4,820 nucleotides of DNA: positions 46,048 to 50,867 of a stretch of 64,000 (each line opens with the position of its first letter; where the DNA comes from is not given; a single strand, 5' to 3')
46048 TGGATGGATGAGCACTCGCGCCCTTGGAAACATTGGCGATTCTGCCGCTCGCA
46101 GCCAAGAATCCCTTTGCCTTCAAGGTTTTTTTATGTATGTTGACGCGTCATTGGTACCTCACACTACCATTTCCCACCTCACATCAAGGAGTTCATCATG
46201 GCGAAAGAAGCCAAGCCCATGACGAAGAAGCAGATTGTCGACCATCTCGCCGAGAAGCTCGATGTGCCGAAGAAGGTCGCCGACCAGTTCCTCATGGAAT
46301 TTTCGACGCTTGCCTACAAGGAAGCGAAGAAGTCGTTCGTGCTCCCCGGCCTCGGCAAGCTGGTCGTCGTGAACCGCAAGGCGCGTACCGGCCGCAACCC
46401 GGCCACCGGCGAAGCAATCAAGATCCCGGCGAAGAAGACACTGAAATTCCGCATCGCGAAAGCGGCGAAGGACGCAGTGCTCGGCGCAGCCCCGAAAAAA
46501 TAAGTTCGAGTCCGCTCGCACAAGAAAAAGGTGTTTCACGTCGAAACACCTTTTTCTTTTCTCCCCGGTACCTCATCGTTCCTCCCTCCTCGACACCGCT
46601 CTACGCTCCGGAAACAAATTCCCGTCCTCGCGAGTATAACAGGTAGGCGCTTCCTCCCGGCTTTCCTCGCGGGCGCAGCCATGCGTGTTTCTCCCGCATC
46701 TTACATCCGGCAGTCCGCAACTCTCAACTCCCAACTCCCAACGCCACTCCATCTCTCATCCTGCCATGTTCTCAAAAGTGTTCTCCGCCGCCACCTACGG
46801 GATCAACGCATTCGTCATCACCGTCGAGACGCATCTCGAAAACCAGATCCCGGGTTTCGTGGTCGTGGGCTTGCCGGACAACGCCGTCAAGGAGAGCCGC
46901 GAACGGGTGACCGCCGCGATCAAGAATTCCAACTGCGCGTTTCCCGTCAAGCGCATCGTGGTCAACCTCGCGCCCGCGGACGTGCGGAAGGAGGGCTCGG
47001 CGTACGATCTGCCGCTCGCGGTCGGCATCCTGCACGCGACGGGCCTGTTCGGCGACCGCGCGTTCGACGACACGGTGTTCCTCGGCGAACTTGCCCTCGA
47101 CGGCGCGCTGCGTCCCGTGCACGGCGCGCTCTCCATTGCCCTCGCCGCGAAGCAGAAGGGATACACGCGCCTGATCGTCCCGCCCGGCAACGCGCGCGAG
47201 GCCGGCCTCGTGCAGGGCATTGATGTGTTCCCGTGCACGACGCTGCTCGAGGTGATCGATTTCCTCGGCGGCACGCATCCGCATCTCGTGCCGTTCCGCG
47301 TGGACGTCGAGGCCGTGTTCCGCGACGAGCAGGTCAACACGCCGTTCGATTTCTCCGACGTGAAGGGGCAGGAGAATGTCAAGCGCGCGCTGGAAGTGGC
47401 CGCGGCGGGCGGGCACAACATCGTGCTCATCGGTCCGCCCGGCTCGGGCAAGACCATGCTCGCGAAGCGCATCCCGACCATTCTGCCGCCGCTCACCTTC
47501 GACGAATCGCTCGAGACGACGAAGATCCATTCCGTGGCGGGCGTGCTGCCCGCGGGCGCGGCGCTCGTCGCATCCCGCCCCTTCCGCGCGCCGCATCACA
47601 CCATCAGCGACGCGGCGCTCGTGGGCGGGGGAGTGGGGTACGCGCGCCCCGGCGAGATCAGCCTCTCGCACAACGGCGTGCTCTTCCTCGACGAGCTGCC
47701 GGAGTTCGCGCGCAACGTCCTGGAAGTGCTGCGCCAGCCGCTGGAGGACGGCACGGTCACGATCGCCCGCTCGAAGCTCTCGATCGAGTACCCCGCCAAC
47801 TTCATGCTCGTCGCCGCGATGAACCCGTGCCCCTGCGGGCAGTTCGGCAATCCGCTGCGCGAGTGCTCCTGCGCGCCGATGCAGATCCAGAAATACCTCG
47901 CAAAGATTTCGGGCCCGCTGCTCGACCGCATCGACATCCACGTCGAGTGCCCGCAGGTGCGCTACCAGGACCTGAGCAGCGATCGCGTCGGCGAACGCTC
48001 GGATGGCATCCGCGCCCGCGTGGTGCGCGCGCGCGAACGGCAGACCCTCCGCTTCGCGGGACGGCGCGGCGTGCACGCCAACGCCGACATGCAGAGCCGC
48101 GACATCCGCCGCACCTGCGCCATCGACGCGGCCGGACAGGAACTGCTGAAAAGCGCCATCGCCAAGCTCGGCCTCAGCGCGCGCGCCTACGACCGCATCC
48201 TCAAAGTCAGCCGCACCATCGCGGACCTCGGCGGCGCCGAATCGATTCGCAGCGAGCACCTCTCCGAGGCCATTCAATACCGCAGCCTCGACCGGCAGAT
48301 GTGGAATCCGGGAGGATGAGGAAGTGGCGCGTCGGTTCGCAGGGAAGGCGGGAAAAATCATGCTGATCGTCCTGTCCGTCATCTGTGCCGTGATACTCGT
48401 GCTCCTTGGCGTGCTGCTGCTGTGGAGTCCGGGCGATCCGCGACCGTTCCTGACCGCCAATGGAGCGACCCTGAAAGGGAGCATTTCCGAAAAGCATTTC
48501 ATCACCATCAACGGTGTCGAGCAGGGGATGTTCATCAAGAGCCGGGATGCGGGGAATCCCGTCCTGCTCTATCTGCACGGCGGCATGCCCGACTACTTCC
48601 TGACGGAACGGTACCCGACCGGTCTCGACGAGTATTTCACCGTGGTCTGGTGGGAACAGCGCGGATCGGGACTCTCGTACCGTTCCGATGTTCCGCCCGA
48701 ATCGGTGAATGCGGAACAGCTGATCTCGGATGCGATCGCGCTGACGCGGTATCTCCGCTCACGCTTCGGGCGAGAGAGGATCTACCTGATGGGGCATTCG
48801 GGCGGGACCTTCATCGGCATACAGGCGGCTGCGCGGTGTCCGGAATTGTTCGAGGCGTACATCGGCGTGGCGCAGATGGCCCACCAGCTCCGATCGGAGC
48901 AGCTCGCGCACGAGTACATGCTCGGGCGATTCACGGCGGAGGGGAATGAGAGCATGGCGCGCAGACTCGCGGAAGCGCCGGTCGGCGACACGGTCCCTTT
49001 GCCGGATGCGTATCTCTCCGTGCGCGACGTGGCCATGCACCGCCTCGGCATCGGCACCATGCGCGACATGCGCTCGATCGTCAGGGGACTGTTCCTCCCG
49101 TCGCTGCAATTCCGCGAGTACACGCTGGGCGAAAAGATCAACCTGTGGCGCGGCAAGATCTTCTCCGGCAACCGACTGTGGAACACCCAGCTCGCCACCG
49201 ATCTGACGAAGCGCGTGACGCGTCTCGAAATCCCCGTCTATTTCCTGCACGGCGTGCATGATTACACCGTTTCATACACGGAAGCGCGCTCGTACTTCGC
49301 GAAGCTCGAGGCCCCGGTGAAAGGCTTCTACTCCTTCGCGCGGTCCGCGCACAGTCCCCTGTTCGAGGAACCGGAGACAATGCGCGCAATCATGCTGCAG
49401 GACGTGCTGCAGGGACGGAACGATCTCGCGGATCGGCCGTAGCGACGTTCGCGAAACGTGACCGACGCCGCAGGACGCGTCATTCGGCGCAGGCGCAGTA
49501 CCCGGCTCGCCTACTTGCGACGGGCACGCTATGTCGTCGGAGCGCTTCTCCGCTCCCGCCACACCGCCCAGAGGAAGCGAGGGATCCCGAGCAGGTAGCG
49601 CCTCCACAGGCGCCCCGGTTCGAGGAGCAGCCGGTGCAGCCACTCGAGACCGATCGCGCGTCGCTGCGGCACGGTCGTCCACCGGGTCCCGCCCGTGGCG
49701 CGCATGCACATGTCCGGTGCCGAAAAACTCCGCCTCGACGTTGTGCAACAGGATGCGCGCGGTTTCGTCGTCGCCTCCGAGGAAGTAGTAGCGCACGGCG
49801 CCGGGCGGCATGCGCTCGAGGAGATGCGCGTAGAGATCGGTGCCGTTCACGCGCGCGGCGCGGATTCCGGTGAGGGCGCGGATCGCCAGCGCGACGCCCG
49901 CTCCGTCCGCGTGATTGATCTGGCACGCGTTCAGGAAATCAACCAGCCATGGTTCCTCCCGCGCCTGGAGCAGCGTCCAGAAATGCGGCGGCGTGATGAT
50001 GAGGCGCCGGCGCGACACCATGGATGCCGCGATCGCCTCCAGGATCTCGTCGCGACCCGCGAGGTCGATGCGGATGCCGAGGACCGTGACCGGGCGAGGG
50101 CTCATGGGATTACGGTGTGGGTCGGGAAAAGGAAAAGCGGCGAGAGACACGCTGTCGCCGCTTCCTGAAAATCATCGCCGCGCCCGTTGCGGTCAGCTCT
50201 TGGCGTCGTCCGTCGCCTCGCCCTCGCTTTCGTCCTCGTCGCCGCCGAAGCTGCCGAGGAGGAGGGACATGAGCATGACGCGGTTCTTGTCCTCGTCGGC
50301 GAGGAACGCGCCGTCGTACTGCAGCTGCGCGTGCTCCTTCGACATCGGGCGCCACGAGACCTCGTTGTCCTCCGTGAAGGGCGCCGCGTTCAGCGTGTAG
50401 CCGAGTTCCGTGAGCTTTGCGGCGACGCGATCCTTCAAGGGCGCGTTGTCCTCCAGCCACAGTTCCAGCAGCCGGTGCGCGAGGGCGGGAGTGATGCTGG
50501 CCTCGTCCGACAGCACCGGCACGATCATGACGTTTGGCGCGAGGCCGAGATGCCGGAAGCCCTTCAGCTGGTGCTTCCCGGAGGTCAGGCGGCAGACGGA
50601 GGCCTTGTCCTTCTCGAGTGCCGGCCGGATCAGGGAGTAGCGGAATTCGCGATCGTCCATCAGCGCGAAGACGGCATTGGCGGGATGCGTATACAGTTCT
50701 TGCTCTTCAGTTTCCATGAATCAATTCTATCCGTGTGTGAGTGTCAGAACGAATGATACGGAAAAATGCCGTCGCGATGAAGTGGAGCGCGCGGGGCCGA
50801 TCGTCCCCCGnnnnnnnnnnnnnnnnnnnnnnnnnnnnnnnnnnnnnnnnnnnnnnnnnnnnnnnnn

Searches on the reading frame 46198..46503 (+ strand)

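Call 8: search_protein_families(library=pfam, proteins=[window:46198-46503:+], max_evalue=0.001)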
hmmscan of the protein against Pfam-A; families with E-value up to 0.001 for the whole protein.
window:46198-46503:+ (101 aa): 1 family
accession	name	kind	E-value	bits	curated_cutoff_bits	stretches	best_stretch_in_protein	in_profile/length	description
PF00216.26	Bac_DNA_binding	-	5.9e-23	81.4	22.4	1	8-94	1-89/90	Bacterial DNA-binding protein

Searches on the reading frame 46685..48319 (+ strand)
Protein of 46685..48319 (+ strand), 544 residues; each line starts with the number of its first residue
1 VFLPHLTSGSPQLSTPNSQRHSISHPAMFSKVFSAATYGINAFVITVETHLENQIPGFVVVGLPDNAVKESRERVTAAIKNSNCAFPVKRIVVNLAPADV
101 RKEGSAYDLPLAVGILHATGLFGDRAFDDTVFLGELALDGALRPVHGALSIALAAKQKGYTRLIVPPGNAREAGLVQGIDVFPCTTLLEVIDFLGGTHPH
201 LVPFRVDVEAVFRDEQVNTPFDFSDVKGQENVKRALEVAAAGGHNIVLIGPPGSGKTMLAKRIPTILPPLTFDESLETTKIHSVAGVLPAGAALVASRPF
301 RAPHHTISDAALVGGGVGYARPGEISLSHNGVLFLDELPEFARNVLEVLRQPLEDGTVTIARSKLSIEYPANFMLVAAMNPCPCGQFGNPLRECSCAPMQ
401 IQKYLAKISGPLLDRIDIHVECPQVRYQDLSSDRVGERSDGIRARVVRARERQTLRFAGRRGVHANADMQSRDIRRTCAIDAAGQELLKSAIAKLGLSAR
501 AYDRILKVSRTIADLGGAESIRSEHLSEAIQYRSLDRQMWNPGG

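Call 8: search_protein_families(library=pfam, proteins=[window:46685-48319:+], max_evalue=0.001)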
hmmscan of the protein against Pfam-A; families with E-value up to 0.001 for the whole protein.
window:46685-48319:+ (544 aa): 10 families
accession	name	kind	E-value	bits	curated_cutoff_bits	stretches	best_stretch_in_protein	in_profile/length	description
PF01078.27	Mg_chelatase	-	5.4e-97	323.6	20.3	1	222-429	1-206/207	Magnesium chelatase, subunit ChlI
PF13541.12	ChlI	-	2.2e-45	153.9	27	1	47-169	1-121/121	Subunit ChlI of Mg-chelatase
PF13335.12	Mg_chelatase_C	-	1.7e-31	109.1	26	1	436-533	1-94/94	Magnesium chelatase, subunit ChlI C-terminal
PF07728.20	AAA_5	-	5e-10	40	22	1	245-383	1-125/139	AAA domain (dynein-related subfamily)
PF00493.29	MCM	-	3.4e-07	30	23.3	1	321-387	113-178/224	MCM P-loop domain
PF05496.18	RuvB_N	-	4.4e-06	27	27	0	220-263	3-53/159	Holliday junction DNA helicase RuvB P-loop domain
PF00158.32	Sigma54_activat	-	7.2e-05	23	20.2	0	231-380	10-142/168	Sigma-54 interaction domain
PF07724.20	AAA_2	-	0.00029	21.4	27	1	245-360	5-106/166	AAA domain (Cdc48 subfamily)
PF00004.35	AAA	-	0.0005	21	21.2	0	246-267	1-22/131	ATPase family associated with various cellular activities (AAA)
PF13191.12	AAA_16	-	0.00062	20.7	32.6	0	232-267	12-48/167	AAA ATPase domain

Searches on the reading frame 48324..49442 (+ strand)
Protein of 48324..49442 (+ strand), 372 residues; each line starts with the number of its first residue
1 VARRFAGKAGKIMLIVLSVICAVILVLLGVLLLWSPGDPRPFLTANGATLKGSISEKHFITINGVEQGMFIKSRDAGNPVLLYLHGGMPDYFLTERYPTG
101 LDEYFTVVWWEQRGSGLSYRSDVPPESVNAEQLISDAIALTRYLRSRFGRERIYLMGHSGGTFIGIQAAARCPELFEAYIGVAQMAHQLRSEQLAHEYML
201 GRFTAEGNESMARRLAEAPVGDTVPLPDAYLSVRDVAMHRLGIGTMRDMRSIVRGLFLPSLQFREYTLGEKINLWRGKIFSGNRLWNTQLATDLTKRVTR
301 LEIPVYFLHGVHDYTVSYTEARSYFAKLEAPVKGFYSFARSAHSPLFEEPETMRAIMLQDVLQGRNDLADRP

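Call 8: search_protein_families(library=pfam, proteins=[window:48324-49442:+], max_evalue=0.001)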
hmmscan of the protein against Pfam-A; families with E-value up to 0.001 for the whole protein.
window:48324-49442:+ (372 aa): 4 families
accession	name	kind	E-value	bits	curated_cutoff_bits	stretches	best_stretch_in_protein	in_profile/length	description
PF12146.15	Hydrolase_4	-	3.7e-15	56.3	27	2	105-186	32-111/239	Serine aminopeptidase, S33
PF00561.26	Abhydrolase_1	-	7.2e-09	36.1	25.8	1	79-350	1-245/245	alpha/beta hydrolase fold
PF12697.13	Abhydrolase_6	-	3.5e-07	31.5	26.3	1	81-353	1-214/217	Alpha/beta hydrolase family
PF00326.27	Peptidase_S9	-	6.4e-07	29.5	22.6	0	108-197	18-110/213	Prolyl oligopeptidase family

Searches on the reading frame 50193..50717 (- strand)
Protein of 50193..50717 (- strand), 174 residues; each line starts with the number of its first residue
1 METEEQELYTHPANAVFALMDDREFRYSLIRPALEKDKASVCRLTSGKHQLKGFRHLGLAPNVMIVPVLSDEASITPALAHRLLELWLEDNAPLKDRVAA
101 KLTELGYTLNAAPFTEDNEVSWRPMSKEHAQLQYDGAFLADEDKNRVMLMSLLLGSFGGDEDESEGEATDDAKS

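Call 4: search_protein_families(library=pfam, proteins=[window:50193-50717:-], max_evalue=0.01)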
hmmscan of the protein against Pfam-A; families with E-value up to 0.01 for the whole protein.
window:50193-50717:- (174 aa): 0 families

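Call 47: search_protein_families(library=ncbifam, proteins=[window:50193-50717:-], max_evalue=0.00001)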
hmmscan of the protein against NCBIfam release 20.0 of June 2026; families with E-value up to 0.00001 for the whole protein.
window:50193-50717:- (174 aa): 0 families
